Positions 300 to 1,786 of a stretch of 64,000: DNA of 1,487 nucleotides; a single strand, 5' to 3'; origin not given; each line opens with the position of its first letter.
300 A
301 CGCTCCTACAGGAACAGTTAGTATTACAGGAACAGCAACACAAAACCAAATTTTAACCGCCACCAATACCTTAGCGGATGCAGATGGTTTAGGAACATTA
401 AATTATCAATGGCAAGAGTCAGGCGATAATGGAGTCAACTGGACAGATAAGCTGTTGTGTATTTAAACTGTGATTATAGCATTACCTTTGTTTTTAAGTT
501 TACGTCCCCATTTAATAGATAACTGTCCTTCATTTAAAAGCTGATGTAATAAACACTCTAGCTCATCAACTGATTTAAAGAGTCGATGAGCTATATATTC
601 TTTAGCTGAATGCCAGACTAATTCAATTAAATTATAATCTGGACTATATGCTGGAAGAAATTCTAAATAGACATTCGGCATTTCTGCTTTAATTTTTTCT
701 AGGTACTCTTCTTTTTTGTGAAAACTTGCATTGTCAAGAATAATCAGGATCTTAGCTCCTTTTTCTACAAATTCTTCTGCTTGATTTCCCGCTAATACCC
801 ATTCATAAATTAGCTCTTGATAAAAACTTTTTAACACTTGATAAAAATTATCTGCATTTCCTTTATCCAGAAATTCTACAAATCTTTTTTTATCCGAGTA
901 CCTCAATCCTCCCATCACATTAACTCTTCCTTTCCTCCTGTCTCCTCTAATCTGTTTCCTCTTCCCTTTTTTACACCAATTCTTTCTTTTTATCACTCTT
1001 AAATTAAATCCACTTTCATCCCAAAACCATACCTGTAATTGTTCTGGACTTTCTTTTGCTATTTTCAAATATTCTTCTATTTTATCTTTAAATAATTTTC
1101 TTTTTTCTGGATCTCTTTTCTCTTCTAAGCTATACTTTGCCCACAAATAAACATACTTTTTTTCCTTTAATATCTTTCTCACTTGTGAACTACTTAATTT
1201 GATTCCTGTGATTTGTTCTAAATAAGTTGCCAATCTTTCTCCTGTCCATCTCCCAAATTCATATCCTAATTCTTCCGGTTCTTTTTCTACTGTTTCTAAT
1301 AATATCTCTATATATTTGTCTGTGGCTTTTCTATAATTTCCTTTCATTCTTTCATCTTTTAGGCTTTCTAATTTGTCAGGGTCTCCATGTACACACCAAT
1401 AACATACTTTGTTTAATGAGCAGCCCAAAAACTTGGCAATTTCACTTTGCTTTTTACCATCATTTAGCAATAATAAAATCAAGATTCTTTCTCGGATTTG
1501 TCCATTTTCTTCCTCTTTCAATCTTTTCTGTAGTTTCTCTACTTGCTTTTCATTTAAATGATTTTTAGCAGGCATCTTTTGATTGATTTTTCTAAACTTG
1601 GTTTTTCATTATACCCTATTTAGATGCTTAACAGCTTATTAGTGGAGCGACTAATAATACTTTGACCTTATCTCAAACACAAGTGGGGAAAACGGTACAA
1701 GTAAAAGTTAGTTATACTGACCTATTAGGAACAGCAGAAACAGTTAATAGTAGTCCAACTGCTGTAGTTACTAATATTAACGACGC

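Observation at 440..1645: IS630-family element inserted, with a TA duplication, into a repeat unit of the giant adhesin gene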

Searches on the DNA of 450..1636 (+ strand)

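Call 10: search_dna_similar(query=window:450-1636:+, collection=plasmids, mode=near)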
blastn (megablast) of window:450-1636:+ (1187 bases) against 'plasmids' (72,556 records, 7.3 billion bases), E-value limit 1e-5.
Records with a match: 3; places in all: 5; records where one place covers at least 80% of the query: 1.
Best place of each record, by identity: 60-80% 3.
By first word of the organism name: Nostoc 3.
By predicted mobility (MOB-suite, as given by PLSDB): non-mobilizable 2; conjugative 1.
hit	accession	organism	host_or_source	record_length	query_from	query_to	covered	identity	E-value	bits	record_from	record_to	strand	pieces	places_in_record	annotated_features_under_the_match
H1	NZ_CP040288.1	Nostoc sp. C057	Phaeoceros,pure culture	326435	29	1044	86%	73.9%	6e-101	375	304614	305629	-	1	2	IS630 family transposase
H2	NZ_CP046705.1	Nostoc sp. ATCC 53789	-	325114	27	855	70%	73.9%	9e-79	302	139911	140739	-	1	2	IS630 family transposase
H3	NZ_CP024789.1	Nostoc flagelliforme CCNUN1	cell culture,desert soil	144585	29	297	23%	77.9%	6e-36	159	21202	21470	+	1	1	none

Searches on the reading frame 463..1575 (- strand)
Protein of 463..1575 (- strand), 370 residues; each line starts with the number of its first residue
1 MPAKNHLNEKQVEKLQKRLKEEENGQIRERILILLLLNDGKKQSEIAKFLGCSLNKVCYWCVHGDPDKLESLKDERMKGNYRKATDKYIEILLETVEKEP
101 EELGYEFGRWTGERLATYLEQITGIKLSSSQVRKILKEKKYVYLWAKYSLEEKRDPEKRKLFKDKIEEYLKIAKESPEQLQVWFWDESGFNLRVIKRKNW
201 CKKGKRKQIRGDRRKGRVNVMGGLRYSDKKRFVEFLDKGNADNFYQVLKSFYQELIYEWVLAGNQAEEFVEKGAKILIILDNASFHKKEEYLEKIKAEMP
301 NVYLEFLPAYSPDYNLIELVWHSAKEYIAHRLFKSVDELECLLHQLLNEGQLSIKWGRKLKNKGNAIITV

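Call 3: search_protein_families(library=pfam, proteins=[window:463-1575:-], max_evalue=0.01)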
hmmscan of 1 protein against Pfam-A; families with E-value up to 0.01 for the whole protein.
window:463-1575:- (370 aa): 5 families
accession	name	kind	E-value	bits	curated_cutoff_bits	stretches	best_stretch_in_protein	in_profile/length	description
PF13358.12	DDE_3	-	7.6e-36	123.6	28.6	1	181-339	1-145/146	DDE superfamily endonuclease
PF13592.12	HTH_33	-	2.9e-15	56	25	1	106-165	1-59/60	Winged helix-turn helix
PF13565.12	HTH_32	-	2.6e-09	38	33.7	1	60-136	5-73/73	Homeodomain-like domain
PF13384.12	HTH_23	-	7.3e-07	29.3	24.6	1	26-60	3-37/50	Homeodomain-like domain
PF13551.12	HTH_29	-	5.2e-05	23.7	28.1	1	30-83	1-55/64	Winged helix-turn helix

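Call 4: search_protein_families(library=ncbifam, proteins=[window:463-1575:-], max_evalue=0.01)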
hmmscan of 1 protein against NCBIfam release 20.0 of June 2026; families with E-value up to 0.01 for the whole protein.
window:463-1575:- (370 aa): 2 families
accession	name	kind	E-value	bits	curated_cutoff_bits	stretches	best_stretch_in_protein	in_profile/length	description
NF033545.0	transpos_IS630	equivalog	5.8e-80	268.9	100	1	29-349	1-297/299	IS630 family transposase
NF033577.2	transpos_IS481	equivalog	0.0004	20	224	1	32-162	5-123/284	IS481 family transposase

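Call 9: find_encoding_contigs(protein=window:463-1575:-, flank=3000, max_places=10)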
Protein window:463-1575:- (370 aa): no gene with exactly this product is on record in the collection.

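Call 11: find_homologous_proteins(query=window:463-1575:-, max_evalue=1e-30)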
Query window:463-1575:- (370 aa): 1176 proteins with E <= 1e-30 among 6636 candidates; the best 120 are listed.
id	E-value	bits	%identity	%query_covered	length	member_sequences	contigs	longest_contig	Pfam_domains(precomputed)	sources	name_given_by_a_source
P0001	6.1e-230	781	94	100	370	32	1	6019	PF13592.13,PF13565.13,PF13358.13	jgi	-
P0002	1.7e-206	704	84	100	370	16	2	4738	PF13384.13,PF13592.13,PF13565.13,PF13358.13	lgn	-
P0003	1.2e-205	701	83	100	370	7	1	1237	PF13384.13,PF13592.13,PF13565.13,PF13358.13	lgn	-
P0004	2.1e-205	700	83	100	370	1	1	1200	PF13384.13,PF13592.13,PF13565.13,PF13358.13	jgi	-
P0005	4.2e-205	699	84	100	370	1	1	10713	PF13384.13,PF13592.13,PF13565.13,PF13358.13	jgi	jgi:transposase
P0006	2.7e-204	697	82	100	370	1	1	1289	PF13384.13,PF13592.13,PF13565.13,PF13358.13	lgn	-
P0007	5.3e-204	696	82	100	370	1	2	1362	PF13384.13,PF13592.13,PF13565.13,PF13358.13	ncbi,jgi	jgi:transposase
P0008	1.1e-203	695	82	100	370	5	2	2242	PF13384.13,PF13592.13,PF13565.13,PF13358.13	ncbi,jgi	jgi:transposase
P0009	1.8e-203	694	83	100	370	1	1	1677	PF13384.13,PF13592.13,PF13565.13,PF13358.13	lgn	-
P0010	2.2e-203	694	82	100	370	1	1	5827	PF13384.13,PF13592.13,PF13565.13,PF13358.13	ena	-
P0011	2.3e-203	694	83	100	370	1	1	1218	PF13384.13,PF13592.13,PF13565.13,PF13358.13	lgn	-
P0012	3.9e-203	693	83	100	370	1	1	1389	PF13384.13,PF13592.13,PF13565.13,PF13358.13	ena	-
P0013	7.9e-203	692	82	100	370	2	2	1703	PF13384.13,PF13592.13,PF13565.13,PF13358.13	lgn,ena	-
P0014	1.3e-202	691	81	100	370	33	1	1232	PF13384.13,PF13592.13,PF13565.13,PF13358.13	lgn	-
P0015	1.7e-202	691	81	100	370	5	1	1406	PF13384.13,PF13592.13,PF13565.13,PF13358.13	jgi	-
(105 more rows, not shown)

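Call 13: list_cluster_members(proteins=[P0001])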
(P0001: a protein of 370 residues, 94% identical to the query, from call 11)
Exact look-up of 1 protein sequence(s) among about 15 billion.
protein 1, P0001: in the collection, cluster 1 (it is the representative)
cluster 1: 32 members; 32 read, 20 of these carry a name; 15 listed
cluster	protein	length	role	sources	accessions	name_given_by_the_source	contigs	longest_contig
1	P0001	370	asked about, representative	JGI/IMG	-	-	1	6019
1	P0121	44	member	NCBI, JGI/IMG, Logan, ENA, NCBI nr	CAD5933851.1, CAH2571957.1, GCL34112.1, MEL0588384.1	transposase [Planktothrix agardhii CCAP 1459/11A] | hypothetical protein | hypothetical protein [Planktothrix agardhii]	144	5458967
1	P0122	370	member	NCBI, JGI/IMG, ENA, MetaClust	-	transposase | \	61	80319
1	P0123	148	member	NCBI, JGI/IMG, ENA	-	transposase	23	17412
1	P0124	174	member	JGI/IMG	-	hypothetical protein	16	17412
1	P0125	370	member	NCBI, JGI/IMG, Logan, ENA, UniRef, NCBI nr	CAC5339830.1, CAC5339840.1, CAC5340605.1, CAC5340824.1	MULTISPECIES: IS630 family transposase [Planktothrix] | transposase | Transposase n=1 Tax=Planktothrix rubescens CCAP 1459/22 TaxID=329571 ...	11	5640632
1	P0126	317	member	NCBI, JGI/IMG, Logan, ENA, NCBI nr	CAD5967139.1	hypothetical protein NO758_03524 [Planktothrix agardhii] | transposase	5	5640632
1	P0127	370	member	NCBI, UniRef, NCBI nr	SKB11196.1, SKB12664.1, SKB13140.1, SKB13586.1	conserved hypothetical protein [Planktothrix sp. PCC 11201] | IS630 family transposase n=1 Tax=Planktothrix sp. PCC 11201 TaxID=1729650 ... | IS630 family transposase [Planktothrix sp. PCC 11201]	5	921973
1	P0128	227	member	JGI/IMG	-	transposase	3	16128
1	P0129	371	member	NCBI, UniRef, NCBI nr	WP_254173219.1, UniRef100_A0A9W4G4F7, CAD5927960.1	IS630 family transposase [Planktothrix pseudagardhii] | Transposase n=2 Tax=Planktothrix TaxID=54304 RepID=A0A9W4G4F7_9CYAN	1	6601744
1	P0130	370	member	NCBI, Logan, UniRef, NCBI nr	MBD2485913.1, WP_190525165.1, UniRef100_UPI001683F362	IS630 family transposase [Planktothrix sp. FACHB-1365] | IS630 family transposase n=1 Tax=Planktothrix sp. FACHB-1365 TaxID=2692855 ...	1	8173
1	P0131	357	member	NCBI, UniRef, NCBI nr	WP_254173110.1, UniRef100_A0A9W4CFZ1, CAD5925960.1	IS630 family transposase [Planktothrix pseudagardhii] | Transposase n=1 Tax=Planktothrix pseudagardhii TaxID=132604 RepID=A0A9W4CFZ1_9CYAN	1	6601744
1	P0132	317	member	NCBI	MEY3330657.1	MAG: hypothetical protein RLZZ115_3542 [Cyanobacteriota bacterium]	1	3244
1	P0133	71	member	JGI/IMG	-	transposase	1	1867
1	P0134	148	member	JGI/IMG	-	transposase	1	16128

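Call 15: find_encoding_contigs(protein=P0130, flank=3000, max_places=10)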
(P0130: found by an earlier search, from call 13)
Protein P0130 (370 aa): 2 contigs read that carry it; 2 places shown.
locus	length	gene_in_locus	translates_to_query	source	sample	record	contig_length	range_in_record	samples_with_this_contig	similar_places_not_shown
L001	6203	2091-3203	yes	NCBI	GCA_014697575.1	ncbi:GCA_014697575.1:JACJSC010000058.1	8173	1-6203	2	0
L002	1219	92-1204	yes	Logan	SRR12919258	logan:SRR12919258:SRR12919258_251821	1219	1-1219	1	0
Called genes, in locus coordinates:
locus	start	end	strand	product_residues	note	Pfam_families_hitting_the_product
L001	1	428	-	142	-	PF14104:DUF4277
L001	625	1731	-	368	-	PF02195:ParB_N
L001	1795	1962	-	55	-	-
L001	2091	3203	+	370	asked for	PF13384:HTH_23 (weak), PF13565:HTH_32, PF13592:HTH_33, PF13358:DDE_3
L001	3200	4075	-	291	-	PF00211:Guanylate_cyc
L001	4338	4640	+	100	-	-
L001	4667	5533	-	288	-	-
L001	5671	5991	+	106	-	-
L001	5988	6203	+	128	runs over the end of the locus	-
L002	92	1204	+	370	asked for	PF13384:HTH_23 (weak), PF13565:HTH_32, PF13592:HTH_33, PF13358:DDE_3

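Call 16: find_encoding_contigs(protein=P0122, flank=2000, max_places=10)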
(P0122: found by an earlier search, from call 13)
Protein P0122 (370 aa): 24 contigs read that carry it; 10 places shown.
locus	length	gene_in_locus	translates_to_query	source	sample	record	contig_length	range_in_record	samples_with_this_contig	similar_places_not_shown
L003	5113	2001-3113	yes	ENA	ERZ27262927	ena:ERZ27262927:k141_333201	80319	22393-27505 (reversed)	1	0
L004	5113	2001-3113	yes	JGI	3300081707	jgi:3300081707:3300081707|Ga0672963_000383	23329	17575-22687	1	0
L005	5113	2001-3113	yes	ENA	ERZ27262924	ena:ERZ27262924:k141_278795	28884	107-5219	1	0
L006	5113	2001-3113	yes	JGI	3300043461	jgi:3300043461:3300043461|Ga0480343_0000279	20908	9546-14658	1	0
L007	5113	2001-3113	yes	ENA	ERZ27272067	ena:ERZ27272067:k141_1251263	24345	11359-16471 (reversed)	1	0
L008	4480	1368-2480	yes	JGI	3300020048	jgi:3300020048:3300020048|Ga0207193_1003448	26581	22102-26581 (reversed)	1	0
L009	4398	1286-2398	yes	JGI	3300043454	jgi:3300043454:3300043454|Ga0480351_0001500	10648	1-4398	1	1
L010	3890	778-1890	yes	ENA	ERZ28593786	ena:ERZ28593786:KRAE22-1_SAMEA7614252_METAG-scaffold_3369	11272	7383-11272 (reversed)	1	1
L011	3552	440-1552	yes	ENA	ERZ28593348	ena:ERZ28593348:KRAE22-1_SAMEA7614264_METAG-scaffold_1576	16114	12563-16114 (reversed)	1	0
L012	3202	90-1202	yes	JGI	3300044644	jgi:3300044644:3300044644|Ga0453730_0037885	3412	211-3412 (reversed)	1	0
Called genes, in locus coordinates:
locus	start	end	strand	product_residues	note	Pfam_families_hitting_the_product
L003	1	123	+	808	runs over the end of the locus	PF12770:CHAT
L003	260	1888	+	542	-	PF13855:LRR_8, PF23598:LRR_14, PF13855:LRR_8, PF23598:LRR_14, PF12799:LRR_4, PF13855:LRR_8, PF13855:LRR_8, PF23598:LRR_14, +14 more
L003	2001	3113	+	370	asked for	PF13384:HTH_23 (weak), PF13565:HTH_32, PF13592:HTH_33, PF13358:DDE_3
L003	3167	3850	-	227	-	-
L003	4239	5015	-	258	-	PF04015:DUF362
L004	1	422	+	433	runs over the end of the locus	-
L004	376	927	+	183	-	-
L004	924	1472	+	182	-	PF13238:AAA_18, PF13671:AAA_33 (weak), PF13207:AAA_17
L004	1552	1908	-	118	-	PF13286:HD_assoc (faint)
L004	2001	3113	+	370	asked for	PF13384:HTH_23 (weak), PF13565:HTH_32, PF13592:HTH_33, PF13358:DDE_3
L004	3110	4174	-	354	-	PF01966:HD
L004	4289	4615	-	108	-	PF03819:MazG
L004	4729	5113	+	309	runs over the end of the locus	-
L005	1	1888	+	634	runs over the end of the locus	-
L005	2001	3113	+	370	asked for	PF13384:HTH_23 (weak), PF13565:HTH_32, PF13592:HTH_33, PF13358:DDE_3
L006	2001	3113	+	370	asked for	PF13384:HTH_23 (weak), PF13565:HTH_32, PF13592:HTH_33, PF13358:DDE_3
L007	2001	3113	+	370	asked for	PF13384:HTH_23 (weak), PF13565:HTH_32, PF13592:HTH_33, PF13358:DDE_3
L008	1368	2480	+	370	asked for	PF13384:HTH_23 (weak), PF13565:HTH_32, PF13592:HTH_33, PF13358:DDE_3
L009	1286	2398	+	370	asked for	PF13384:HTH_23 (weak), PF13565:HTH_32, PF13592:HTH_33, PF13358:DDE_3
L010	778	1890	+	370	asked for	PF13384:HTH_23 (weak), PF13565:HTH_32, PF13592:HTH_33, PF13358:DDE_3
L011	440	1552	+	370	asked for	PF13384:HTH_23 (weak), PF13565:HTH_32, PF13592:HTH_33, PF13358:DDE_3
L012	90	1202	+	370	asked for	PF13384:HTH_23 (weak), PF13565:HTH_32, PF13592:HTH_33, PF13358:DDE_3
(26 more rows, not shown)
